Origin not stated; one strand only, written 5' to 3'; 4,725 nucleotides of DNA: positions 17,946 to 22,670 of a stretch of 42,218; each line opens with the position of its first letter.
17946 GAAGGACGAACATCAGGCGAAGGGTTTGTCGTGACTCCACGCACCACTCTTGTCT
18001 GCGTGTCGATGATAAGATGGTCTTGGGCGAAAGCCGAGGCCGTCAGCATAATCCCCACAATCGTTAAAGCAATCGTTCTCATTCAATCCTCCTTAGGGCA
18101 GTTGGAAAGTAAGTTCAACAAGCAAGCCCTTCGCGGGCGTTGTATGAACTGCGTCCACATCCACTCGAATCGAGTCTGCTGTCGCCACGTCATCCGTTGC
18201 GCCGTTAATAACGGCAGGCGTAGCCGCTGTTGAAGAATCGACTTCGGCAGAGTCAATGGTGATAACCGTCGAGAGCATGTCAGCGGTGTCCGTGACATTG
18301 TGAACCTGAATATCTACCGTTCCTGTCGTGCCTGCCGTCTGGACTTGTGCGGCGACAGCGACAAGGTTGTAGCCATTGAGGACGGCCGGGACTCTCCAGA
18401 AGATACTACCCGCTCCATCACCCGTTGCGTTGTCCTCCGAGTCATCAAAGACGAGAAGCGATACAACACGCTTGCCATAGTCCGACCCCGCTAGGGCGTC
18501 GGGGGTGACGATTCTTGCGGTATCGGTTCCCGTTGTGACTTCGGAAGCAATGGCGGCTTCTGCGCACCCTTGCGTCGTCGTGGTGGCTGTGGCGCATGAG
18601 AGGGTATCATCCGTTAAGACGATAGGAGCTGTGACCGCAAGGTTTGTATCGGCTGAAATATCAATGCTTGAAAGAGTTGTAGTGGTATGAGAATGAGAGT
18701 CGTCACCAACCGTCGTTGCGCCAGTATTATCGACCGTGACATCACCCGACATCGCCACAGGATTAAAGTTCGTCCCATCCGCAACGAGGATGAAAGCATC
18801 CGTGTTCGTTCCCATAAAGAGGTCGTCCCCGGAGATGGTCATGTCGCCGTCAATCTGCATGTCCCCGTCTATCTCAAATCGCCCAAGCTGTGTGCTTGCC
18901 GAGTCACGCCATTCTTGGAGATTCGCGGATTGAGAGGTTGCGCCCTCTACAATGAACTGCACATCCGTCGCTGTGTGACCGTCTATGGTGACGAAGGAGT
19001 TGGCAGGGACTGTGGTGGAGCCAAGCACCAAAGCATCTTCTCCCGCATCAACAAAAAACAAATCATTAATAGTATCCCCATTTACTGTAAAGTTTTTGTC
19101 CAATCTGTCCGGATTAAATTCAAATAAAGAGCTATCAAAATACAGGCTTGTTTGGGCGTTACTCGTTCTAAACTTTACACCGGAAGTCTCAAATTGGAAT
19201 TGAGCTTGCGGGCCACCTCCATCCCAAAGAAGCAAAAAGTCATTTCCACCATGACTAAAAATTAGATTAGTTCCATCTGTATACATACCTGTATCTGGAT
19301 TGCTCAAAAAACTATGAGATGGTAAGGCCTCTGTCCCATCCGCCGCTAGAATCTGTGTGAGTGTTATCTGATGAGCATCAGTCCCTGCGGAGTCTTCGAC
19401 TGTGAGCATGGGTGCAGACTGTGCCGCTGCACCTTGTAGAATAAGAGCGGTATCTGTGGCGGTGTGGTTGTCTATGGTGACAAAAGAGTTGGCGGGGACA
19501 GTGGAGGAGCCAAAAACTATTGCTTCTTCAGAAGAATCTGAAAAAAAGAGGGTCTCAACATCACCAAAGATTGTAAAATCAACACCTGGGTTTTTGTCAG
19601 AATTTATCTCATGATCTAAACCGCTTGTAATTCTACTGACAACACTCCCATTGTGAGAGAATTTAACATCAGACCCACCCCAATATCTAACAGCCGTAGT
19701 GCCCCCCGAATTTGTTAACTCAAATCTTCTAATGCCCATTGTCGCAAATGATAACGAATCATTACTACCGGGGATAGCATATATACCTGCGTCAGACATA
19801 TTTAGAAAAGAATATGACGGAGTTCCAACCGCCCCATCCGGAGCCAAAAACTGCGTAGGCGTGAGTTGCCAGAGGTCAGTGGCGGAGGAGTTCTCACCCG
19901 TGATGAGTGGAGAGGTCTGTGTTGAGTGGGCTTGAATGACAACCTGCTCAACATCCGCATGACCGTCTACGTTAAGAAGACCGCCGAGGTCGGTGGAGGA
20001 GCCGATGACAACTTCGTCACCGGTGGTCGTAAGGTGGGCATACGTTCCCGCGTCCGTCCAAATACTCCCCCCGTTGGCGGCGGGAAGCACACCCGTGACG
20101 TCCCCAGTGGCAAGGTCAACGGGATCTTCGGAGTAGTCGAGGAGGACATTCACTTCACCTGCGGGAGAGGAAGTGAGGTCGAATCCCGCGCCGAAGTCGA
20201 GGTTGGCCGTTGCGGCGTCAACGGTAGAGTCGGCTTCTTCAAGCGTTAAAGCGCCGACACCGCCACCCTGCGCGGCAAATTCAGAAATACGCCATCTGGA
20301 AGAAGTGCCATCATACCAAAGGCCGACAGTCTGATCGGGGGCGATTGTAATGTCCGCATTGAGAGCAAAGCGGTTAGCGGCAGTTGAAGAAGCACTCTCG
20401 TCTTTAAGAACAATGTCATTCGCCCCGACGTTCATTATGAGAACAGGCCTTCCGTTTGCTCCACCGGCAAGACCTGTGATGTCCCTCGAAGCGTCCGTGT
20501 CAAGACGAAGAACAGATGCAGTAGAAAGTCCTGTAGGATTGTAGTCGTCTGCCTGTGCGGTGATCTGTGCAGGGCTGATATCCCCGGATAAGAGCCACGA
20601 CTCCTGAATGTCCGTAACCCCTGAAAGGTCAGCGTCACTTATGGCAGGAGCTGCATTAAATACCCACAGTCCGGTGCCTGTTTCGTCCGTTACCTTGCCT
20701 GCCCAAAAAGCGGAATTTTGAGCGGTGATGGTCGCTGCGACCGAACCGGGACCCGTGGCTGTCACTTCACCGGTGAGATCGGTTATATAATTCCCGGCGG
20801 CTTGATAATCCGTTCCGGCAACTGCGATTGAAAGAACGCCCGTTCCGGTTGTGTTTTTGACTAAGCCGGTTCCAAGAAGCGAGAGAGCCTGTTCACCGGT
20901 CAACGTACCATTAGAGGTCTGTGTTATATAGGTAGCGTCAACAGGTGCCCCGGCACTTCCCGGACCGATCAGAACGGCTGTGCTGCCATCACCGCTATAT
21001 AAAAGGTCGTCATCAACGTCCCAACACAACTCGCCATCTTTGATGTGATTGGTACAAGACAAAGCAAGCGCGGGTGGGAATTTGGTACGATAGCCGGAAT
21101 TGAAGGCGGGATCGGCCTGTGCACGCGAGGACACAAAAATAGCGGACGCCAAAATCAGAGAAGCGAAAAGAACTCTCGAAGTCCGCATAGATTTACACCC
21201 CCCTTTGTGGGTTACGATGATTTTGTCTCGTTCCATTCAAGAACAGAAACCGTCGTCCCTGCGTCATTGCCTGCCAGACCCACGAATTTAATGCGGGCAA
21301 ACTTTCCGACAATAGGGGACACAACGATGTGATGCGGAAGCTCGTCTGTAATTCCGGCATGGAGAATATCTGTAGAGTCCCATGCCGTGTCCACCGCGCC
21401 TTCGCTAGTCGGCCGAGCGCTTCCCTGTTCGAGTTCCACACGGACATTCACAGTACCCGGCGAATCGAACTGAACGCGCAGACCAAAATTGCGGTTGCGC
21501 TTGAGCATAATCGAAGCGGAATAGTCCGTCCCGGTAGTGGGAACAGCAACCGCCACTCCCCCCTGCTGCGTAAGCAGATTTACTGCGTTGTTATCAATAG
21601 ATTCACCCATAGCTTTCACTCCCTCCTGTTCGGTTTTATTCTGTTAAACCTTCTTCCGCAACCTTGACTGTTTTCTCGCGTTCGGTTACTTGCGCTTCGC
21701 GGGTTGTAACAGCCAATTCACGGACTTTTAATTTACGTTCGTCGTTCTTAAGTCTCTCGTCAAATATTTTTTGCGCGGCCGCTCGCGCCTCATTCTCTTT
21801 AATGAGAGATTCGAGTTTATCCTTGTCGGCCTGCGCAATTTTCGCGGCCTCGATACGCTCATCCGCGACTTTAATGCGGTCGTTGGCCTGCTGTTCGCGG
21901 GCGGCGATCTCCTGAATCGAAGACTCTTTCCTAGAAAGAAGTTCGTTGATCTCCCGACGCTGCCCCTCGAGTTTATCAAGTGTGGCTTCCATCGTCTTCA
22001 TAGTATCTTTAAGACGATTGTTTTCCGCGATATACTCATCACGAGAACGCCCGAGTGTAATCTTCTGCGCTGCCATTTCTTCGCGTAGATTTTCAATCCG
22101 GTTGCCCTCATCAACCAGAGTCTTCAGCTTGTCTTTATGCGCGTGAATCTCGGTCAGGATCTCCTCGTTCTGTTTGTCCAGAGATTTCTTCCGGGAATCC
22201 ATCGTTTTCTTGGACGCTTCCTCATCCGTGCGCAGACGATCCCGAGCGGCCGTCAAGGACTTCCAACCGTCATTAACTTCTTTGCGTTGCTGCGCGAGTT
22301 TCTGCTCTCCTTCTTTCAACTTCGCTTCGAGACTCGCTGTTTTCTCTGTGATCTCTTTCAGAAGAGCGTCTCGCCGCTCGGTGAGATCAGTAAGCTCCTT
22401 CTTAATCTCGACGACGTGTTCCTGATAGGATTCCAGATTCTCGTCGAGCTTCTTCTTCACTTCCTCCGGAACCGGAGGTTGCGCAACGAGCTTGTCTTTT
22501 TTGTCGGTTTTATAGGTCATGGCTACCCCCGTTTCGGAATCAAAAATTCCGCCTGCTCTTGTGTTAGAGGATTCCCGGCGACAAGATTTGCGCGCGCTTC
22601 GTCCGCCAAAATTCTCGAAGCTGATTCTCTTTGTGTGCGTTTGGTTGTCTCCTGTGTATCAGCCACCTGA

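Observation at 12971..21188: An 8-kb late-operon block in which most products are exported or membrane-anchored, including fibre-like proteins with Sec signal peptides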

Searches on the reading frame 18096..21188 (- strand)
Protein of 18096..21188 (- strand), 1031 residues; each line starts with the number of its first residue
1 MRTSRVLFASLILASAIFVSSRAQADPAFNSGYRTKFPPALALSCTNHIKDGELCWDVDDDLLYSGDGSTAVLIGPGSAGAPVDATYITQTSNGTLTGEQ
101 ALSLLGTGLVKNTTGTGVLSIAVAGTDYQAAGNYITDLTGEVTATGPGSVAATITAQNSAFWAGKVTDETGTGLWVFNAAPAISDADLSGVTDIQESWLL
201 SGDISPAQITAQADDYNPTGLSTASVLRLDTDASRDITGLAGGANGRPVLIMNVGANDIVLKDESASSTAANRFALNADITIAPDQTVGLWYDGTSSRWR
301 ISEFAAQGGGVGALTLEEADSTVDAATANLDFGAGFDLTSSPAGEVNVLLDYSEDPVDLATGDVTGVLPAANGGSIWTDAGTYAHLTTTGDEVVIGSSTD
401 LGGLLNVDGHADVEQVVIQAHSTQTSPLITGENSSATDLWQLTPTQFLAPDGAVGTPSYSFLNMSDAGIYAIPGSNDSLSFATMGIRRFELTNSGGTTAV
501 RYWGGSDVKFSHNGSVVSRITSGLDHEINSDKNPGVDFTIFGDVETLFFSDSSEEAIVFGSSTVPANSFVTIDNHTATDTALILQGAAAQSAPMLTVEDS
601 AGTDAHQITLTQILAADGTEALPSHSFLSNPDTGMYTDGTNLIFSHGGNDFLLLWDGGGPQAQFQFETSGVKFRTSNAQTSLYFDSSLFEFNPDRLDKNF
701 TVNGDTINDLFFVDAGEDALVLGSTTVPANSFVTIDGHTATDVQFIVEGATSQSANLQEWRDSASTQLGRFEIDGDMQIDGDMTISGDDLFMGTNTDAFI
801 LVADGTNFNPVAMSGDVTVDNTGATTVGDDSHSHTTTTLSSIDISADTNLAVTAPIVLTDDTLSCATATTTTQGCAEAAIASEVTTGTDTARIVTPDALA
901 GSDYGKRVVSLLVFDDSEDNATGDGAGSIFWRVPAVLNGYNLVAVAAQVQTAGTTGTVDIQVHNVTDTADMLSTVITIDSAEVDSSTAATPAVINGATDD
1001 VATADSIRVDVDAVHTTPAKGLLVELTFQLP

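Call 5: search_protein_families(library=pfam, proteins=[window:18096-21188:-], max_evalue=0.1)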
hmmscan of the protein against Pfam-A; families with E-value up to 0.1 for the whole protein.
window:18096-21188:- (1031 aa): 0 families

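Call 6: search_protein_families(library=phrogs, proteins=[window:18096-21188:-], max_evalue=0.1)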
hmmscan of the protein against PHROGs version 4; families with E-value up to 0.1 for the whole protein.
window:18096-21188:- (1031 aa): 0 families

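Call 10: search_dna_similar(query=window:18096-21188:-, collection=phages, mode=protein, max_rows=20, max_evalue=0.001)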
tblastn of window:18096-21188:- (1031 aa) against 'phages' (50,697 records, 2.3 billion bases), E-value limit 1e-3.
Records with a match: 5; places in all: 5; records where one place covers at least 80% of the query: 0.
Best place of each record, by identity: <60% 5.
By first word of the organism name: Caudoviricetes 3; Bradyrhizobium 1; Bacteriophage 1.
By host as written in the record: - 4; Bradyrhizobium diazoefficiens USDA 122 1.
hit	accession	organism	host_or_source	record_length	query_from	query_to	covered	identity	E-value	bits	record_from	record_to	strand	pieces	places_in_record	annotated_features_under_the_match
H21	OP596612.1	Bradyrhizobium phage ppBdUSDA122-1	Bradyrhizobium diazoefficiens USDA 122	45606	98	300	20%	38.9%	6e-17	93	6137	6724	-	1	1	tail fiber protein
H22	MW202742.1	Caudoviricetes sp.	Manatee Spring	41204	204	304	10%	51.0%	7e-23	112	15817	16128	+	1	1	tail fiber protein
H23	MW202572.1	Caudoviricetes sp.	Manatee Spring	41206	204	304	10%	51.0%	7e-23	112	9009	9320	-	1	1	tail fiber protein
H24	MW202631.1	Caudoviricetes sp.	Manatee Spring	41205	204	304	10%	51.0%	7e-23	112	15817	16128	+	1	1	tail fiber protein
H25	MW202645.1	Bacteriophage sp.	Manatee Spring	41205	204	304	10%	51.0%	7e-23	112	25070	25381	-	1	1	tail fiber protein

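Call 12: find_related_loci(query=window:18096-21188:-, collection=viral_contigs, flank=10000)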
Query window:18096-21188:- (1031 aa) in viral_contigs; peptide patterns used: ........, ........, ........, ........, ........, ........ (x = any residue, [..] = any of these).
1 stretches matched a pattern, but none encodes a relative of the query by tblastn (E <= 1e-3).

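Call 14: find_homologous_proteins(query=window:18096-21188:-, max_evalue=0.001)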
Query window:18096-21188:- (1031 aa): 494 proteins with E <= 0.001 among 8000 candidates; the best 120 are listed.
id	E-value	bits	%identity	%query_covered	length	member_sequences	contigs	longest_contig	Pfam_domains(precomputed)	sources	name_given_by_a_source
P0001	0.0e+0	2227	100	100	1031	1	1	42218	-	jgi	-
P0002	3.6e-155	537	64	10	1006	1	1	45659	PF25692.2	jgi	jgi:hypothetical protein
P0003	4.2e-141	490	52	11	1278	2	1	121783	PF25692.2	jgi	-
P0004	1.9e-130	455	60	12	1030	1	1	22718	-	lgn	-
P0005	1.4e-108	383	53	9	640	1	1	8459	PF25692.2,PF24249.2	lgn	-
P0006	1.6e-95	340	58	13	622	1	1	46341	-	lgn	-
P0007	3.0e-92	329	36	35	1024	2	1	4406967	PF25692.2,PF07603.18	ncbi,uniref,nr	ncbi:DUF1566 domain-containing protein [Nitrobacter hamburgensis]|uniref:Lcl C-terminal domain-conta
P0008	9.6e-85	304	61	11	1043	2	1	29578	PF07603.18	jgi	-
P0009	5.7e-84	301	42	17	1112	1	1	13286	PF00932.26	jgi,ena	-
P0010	9.1e-84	301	41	22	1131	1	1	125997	PF07603.18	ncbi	-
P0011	2.6e-80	289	51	17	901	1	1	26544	PF25692.2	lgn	-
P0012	2.6e-78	283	63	10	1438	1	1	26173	-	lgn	-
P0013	1.2e-77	281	56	12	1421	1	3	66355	PF13884.12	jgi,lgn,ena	-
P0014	1.2e-75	274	57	12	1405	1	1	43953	PF19264.5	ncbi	-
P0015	2.2e-72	263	66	11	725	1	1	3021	-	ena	-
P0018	8.8e-69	251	48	24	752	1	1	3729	-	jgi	jgi:hypothetical protein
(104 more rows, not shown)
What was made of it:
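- Checked: JGI's gene caller independently chose the 21188 start for A, since P0001 is 1031 aa (call 14).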

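Call 16: find_encoding_contigs(protein=P0002, flank=10000, max_places=2)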
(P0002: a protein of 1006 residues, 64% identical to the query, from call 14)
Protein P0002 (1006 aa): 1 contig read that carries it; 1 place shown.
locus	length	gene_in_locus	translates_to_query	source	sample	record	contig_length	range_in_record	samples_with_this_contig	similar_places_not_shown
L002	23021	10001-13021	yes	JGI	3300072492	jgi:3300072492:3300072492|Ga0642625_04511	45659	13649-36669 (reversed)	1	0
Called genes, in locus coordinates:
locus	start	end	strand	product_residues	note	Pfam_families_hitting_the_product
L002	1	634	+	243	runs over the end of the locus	-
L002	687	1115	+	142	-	-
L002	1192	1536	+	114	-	-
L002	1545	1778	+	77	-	-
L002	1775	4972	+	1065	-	PF20155:TMP_3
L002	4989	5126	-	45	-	-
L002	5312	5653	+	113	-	PF09343:DUF2460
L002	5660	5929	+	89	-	-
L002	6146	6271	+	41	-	-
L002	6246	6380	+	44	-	-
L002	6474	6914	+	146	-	-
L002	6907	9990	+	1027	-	PF13550:Phage-tail_3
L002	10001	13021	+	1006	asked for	PF25692:Phage_depo_C (faint)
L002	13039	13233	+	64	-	-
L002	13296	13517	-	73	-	-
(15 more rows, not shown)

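Call 17: find_encoding_contigs(protein=P0004, flank=10000, max_places=2)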
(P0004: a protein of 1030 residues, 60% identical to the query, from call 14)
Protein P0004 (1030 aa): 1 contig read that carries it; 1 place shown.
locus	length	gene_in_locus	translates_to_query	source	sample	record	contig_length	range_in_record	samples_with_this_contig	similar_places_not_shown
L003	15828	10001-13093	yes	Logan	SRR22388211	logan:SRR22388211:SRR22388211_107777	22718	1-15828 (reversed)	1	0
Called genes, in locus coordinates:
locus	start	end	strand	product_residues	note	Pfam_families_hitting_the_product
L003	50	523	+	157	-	-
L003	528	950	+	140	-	-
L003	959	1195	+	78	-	-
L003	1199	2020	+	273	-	PF05135:Phage_connect_1 (weak)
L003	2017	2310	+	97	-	PF05521:Phage_HCP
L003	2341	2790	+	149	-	-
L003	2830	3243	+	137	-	PF13554:Phage_tail_terminator_5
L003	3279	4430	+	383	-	PF18906:Phage_tube_2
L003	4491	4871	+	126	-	PF27119:Phage_YdaY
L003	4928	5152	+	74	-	PF23812:Phage_TAC_18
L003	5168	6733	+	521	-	-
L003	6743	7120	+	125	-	-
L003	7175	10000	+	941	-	-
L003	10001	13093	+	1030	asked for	-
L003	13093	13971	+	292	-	-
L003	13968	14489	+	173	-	PF01464:SLT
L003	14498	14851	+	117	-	-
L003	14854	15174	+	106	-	-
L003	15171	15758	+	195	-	-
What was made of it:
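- P0004 is in the tail-fibre slot of a siphovirus (L003, call 17).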

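Call 37: search_protein_families(library=pfam, proteins=[P0007, P0008, P0013], max_evalue=0.01)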
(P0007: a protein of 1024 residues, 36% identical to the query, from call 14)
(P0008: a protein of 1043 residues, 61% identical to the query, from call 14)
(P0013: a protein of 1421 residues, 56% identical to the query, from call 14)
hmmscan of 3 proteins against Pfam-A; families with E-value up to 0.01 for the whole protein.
P0007 (1024 aa): 2 families
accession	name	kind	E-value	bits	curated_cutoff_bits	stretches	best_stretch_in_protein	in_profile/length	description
PF25692.1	Phage_depo_C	-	3.8e-16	59.7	25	3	778-846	18-85/90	Phage depolymerase C-terminal beta sandwich domain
PF07603.17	Lcl_C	-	7.7e-16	58.9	34.9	1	898-1023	3-117/117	Lcl C-terminal domain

P0008 (1043 aa): 1 family
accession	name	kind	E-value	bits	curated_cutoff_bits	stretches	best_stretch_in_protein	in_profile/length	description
PF07603.17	Lcl_C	-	3.5e-14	53.5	34.9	1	918-1042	3-117/117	Lcl C-terminal domain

P0013 (1421 aa): 1 family
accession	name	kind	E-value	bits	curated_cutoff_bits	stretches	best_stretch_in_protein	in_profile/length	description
PF13884.11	Peptidase_S74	-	1.8e-16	60.6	22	1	1248-1304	1-57/58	Chaperone of endosialidase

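Call 39: find_encoding_contigs(protein=P0010, flank=8000, max_places=1)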
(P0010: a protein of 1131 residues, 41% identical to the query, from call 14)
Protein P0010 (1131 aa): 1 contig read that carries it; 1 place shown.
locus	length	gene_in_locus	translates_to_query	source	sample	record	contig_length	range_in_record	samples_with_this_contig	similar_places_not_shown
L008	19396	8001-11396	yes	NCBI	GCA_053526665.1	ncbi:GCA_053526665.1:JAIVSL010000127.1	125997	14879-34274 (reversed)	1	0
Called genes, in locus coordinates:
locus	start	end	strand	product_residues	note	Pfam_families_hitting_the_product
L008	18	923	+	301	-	PF08401:ArdcN, PF18818:MPTase-PolyVal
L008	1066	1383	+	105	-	PF01381:HTH_3 (weak)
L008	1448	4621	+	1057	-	PF02384:N6_Mtase (weak), PF07669:Eco57I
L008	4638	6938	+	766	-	PF00005:ABC_tran (faint), PF13166:AAA_13 (weak), PF13304:AAA_21 (faint), PF13166:AAA_13, PF02463:SMC_N (weak)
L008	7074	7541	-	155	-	-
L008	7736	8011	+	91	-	-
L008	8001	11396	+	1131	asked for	PF07603:Lcl_C (weak)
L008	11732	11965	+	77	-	-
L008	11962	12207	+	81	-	-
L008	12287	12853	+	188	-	-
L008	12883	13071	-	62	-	-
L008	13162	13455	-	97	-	-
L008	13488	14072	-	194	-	-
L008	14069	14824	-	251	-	-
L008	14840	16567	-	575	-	PF02534:T4SS-DNA_transf, PF10412:TrwB_AAD_bind, PF12696:TraG-D_C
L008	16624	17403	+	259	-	-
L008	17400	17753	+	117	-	PF00023:Ank (faint), PF12796:Ank_2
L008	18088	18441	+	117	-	PF21983:NikA-like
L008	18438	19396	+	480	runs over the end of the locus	PF03432:Relaxase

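Call 40: find_encoding_contigs(protein=P0013, flank=8000, max_places=1)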
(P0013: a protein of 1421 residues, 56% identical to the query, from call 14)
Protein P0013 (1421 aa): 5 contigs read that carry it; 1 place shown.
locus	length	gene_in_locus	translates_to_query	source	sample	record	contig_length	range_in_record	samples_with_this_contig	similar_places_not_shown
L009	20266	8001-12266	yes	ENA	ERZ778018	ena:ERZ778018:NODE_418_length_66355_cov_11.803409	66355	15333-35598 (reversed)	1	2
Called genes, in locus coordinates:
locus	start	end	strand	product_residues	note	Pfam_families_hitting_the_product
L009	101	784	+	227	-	PF01656:CbiA, PF07015:VirC1, PF09140:MipZ (weak), PF10609:ParA (faint), PF13614:AAA_31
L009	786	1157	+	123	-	-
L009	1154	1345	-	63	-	-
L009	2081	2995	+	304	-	PF08401:ArdcN, PF18818:MPTase-PolyVal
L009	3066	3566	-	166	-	PF00583:Acetyltransf_1 (weak), PF13508:Acetyltransf_7, PF13673:Acetyltransf_10 (weak)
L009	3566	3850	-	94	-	PF08681:TacA1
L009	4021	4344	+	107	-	PF01381:HTH_3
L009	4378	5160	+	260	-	PF20464:MmeI_N, PF20465:MmeI_hel (weak)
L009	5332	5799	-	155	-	-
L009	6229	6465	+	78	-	-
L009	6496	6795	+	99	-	PF27190:KlcB_3rd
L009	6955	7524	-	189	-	PF00239:Resolvase, PF02796:HTH_7 (faint)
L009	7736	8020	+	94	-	-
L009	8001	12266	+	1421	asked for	PF13884:Peptidase_S74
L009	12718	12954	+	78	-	-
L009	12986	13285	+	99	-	PF27190:KlcB_3rd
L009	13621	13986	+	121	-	PF12796:Ank_2 (weak), PF00023:Ank (faint)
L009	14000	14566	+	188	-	-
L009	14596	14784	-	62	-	-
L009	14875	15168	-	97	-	-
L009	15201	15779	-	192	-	-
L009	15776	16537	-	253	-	-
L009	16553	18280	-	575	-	PF02534:T4SS-DNA_transf, PF10412:TrwB_AAD_bind, PF12696:TraG-D_C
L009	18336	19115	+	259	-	-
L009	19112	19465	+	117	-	PF13637:Ank_4 (weak), PF12796:Ank_2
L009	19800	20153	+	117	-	PF21983:NikA-like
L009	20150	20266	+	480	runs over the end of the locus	PF03432:Relaxase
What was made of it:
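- The same module as in A occurs in signal-peptide proteins on conjugative-element-like contigs (calls 39, 40). A's module occurs in signal-peptide proteins next to relaxase and coupling-protein genes (L008, L009; calls 39, 40), and together with Lcl_C adhesin domains (call 37).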

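Call 78: search_solved_structures(query=window:18096-21188:-, max_evalue=1)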
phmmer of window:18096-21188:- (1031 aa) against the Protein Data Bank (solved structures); distinct sequences matched with E-value up to 1: 2.
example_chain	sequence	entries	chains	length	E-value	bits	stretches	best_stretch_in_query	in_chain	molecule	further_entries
7uzt_A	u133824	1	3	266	0.24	12.9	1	444-609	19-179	Capsid polyprotein VP90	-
3wzs_A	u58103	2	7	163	0.82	11.2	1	508-598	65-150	UDP-glucose-glycoprotein glucosyltransferase-like protein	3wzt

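Call 86: search_protein_families(library=ncbifam, proteins=[window:18096-21188:-], max_evalue=0.05)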
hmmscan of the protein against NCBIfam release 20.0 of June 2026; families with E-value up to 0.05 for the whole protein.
window:18096-21188:- (1031 aa): 0 families

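Call 87: search_protein_families(library=padloc, proteins=[window:18096-21188:-], max_evalue=0.05)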
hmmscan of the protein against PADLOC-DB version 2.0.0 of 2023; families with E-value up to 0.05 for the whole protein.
window:18096-21188:- (1031 aa): 0 families

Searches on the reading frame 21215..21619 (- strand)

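Call 7: search_protein_families(library=phrogs, proteins=[window:21215-21619:-], max_evalue=0.01)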
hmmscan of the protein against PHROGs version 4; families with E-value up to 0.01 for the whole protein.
window:21215-21619:- (135 aa): 1 family
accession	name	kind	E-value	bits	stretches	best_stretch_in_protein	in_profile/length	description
phrog_28213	-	unknown function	7.9e-22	78.8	1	12-127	10-126/134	-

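Call 50: search_protein_families(library=pfam, proteins=[window:21215-21619:-], max_evalue=0.01)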
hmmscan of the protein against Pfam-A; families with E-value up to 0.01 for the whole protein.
window:21215-21619:- (135 aa): 1 family
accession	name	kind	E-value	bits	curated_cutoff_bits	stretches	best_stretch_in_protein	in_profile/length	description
PF25513.1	P2_C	-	0.0019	18.5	25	1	14-62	67-115/120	Viral coat protein P2 C-terminal domain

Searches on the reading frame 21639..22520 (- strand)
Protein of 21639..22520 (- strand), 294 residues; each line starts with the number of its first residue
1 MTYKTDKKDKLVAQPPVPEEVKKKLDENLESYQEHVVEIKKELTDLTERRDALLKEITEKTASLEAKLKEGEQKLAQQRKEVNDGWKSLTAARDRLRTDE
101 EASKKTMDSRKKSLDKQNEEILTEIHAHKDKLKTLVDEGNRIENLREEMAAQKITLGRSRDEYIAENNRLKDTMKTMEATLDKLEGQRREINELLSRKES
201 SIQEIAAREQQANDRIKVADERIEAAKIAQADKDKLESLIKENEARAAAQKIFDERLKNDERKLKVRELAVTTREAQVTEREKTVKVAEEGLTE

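Call 7: search_protein_families(library=phrogs, proteins=[window:21639-22520:-], max_evalue=0.01)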
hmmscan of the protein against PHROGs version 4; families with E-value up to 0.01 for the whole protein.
window:21639-22520:- (294 aa): 2 families
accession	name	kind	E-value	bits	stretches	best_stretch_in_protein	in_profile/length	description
phrog_22616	-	unknown function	0.007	17.8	1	62-142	16-94/152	-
phrog_25642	-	unknown function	0.0078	16.5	1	100-150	80-132/205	-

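Call 90: search_protein_families(library=pfam, proteins=[window:21639-22520:-], max_evalue=0.01)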
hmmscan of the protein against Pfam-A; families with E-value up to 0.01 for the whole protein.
window:21639-22520:- (294 aa): 0 families
